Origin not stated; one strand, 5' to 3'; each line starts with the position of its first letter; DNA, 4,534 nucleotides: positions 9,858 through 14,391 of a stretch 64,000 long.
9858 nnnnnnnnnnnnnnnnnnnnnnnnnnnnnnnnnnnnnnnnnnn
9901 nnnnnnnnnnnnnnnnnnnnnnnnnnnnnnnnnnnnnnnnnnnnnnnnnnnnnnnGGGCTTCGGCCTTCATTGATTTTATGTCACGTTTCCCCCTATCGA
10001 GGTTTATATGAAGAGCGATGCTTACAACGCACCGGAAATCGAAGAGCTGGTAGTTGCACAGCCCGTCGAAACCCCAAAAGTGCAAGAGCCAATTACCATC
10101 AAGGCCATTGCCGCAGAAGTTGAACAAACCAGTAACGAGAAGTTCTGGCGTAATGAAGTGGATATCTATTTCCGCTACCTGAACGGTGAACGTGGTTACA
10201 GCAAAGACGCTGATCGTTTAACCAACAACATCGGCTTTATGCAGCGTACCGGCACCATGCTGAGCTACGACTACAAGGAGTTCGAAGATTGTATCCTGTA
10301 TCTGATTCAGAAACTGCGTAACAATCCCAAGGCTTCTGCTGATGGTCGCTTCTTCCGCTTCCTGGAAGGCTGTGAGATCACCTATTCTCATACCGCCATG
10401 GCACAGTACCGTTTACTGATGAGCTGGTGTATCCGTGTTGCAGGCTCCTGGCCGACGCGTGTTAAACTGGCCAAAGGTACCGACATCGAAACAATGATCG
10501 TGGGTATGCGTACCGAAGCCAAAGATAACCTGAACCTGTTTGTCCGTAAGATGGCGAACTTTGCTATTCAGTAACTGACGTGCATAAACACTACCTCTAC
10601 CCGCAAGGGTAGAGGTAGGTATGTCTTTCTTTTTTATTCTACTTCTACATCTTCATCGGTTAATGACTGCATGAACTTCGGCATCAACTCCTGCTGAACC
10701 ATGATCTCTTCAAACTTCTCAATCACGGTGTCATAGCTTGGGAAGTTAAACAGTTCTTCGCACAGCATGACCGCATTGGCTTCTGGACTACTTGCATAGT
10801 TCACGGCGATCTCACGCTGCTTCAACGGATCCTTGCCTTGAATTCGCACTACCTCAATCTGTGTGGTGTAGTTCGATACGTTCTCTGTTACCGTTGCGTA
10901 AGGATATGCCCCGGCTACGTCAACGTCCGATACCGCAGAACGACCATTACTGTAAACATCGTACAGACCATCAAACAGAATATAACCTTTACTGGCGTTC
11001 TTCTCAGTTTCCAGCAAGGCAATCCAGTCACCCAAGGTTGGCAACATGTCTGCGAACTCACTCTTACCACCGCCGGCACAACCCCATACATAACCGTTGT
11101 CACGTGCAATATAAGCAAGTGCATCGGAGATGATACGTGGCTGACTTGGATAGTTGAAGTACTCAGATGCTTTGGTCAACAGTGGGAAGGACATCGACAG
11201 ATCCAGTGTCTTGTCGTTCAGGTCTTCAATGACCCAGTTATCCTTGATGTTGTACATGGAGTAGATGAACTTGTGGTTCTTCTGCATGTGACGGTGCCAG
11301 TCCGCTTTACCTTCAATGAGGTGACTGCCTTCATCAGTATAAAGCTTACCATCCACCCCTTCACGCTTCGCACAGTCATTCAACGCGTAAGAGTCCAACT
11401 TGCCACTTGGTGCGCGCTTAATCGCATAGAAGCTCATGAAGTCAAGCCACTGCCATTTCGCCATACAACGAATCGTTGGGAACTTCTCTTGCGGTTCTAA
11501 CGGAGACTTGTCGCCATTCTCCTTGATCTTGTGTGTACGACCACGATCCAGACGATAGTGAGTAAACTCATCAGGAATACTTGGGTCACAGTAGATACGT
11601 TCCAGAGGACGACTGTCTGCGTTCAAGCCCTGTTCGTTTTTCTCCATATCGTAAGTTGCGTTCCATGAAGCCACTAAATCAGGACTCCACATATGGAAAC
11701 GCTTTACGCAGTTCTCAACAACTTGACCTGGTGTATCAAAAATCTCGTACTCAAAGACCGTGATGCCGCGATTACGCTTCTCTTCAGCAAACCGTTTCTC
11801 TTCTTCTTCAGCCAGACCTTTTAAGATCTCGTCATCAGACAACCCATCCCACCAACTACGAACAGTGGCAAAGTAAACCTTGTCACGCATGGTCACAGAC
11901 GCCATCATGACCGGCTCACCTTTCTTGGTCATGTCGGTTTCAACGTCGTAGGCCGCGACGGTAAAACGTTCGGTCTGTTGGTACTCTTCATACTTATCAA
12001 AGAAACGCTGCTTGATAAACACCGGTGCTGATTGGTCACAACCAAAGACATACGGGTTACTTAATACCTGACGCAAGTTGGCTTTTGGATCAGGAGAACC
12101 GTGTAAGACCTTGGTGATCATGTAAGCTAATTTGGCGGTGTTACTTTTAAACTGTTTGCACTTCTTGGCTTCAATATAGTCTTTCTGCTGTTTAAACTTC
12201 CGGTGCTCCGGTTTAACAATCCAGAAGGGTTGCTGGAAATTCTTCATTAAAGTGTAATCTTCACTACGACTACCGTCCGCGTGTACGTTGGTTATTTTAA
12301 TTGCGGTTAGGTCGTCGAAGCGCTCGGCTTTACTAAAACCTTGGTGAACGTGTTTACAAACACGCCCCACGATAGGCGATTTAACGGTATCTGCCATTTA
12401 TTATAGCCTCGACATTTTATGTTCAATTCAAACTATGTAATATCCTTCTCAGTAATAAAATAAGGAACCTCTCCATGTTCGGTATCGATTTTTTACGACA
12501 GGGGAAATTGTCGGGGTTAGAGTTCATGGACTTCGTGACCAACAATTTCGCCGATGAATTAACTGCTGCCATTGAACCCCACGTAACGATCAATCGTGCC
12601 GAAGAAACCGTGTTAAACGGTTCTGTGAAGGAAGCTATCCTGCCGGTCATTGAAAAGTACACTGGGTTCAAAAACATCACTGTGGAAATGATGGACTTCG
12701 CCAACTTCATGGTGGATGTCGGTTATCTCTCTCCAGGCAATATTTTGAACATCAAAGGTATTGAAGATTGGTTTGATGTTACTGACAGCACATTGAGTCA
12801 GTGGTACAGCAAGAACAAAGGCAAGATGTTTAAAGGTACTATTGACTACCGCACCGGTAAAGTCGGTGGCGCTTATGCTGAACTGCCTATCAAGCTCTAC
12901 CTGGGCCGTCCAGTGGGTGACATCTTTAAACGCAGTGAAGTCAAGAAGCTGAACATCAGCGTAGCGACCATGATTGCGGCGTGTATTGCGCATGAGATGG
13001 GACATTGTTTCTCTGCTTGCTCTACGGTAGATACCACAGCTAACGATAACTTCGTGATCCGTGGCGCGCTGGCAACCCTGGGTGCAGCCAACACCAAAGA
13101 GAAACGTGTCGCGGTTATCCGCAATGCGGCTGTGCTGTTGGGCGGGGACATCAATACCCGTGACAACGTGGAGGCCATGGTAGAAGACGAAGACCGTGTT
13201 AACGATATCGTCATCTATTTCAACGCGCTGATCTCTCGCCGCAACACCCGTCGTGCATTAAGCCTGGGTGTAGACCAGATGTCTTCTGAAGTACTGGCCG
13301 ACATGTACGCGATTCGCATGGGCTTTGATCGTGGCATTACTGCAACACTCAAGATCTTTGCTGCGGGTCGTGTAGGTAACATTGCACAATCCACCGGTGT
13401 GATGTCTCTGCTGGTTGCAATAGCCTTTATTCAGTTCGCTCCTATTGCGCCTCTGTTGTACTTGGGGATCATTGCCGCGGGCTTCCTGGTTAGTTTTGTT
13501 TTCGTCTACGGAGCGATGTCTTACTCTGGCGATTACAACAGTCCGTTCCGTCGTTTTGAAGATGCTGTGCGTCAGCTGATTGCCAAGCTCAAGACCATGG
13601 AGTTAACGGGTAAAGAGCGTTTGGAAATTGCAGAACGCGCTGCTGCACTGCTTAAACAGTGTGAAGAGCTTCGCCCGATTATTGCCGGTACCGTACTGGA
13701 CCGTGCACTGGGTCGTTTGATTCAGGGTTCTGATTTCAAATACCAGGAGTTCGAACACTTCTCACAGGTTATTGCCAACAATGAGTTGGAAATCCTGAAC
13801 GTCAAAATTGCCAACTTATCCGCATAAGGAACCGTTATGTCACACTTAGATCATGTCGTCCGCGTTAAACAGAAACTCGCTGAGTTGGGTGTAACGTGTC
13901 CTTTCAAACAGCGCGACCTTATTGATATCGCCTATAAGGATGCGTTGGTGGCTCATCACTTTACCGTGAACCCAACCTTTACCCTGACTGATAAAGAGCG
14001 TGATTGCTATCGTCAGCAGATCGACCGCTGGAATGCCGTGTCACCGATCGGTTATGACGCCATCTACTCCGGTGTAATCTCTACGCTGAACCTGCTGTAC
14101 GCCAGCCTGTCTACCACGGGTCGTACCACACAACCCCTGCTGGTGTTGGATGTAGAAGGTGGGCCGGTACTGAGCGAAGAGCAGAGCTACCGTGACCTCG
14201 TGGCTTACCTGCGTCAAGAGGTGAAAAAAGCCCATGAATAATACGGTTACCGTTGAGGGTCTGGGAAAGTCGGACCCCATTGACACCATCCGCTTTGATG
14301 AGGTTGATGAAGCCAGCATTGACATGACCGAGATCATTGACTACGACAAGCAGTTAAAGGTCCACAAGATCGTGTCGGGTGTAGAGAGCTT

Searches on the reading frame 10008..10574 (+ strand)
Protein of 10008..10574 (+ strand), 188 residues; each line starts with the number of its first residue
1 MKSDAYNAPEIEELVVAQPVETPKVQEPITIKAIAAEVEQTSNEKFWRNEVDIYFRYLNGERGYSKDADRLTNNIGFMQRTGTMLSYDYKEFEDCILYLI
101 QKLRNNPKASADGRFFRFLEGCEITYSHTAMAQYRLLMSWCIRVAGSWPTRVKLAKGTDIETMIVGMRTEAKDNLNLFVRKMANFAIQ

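Call 36: search_protein_families(library=phrogs, proteins=[window:10008-10574:+], max_evalue=0.001)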
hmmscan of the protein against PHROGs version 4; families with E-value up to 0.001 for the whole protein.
window:10008-10574:+ (188 aa): 1 family
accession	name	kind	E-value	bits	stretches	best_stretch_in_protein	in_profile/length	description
phrog_14374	-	unknown function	4.6e-27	96.2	1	17-183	17-184/185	-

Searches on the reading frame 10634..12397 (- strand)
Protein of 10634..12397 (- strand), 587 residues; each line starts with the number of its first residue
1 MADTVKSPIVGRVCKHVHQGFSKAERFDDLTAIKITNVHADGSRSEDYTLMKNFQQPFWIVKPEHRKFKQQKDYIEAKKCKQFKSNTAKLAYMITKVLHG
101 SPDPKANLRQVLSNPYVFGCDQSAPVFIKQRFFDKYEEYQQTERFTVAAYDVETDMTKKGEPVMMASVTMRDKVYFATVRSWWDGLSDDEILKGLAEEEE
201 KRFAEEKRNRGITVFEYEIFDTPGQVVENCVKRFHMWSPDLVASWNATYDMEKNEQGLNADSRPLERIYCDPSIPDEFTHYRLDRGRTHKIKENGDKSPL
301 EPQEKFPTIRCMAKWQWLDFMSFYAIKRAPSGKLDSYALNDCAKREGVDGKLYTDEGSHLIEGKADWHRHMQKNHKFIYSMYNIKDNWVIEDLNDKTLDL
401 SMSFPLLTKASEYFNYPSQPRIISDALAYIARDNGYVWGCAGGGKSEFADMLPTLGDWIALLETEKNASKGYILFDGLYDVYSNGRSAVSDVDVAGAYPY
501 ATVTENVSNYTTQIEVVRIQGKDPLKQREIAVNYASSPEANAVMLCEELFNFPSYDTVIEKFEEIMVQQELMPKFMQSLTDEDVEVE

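Call 23: search_protein_families(library=phrogs, proteins=[window:10634-12397:-], max_evalue=0.001)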
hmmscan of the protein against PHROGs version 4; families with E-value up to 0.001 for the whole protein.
window:10634-12397:- (587 aa): 1 family
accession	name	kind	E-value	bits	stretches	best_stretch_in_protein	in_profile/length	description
phrog_3011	-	DNA, RNA and nucleotide metabolism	1.7e-193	645.5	1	4-569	4-571/576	DNA polymerase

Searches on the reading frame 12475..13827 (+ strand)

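Call 24: search_protein_families(library=phrogs, proteins=[window:12475-13827:+], max_evalue=0.001)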
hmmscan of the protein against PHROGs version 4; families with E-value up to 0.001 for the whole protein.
window:12475-13827:+ (450 aa): 1 family
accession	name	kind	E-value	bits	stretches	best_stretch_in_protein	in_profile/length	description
phrog_2767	-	unknown function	1.1e-77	262.7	1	5-448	4-441/442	-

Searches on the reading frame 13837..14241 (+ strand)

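Call 36: search_protein_families(library=phrogs, proteins=[window:13837-14241:+], max_evalue=0.001)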
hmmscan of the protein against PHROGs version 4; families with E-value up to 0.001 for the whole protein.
window:13837-14241:+ (134 aa): 1 family
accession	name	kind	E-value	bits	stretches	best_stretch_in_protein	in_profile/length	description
phrog_14520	-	head and packaging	3.5e-27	96.4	1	1-132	1-143/145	virion structural protein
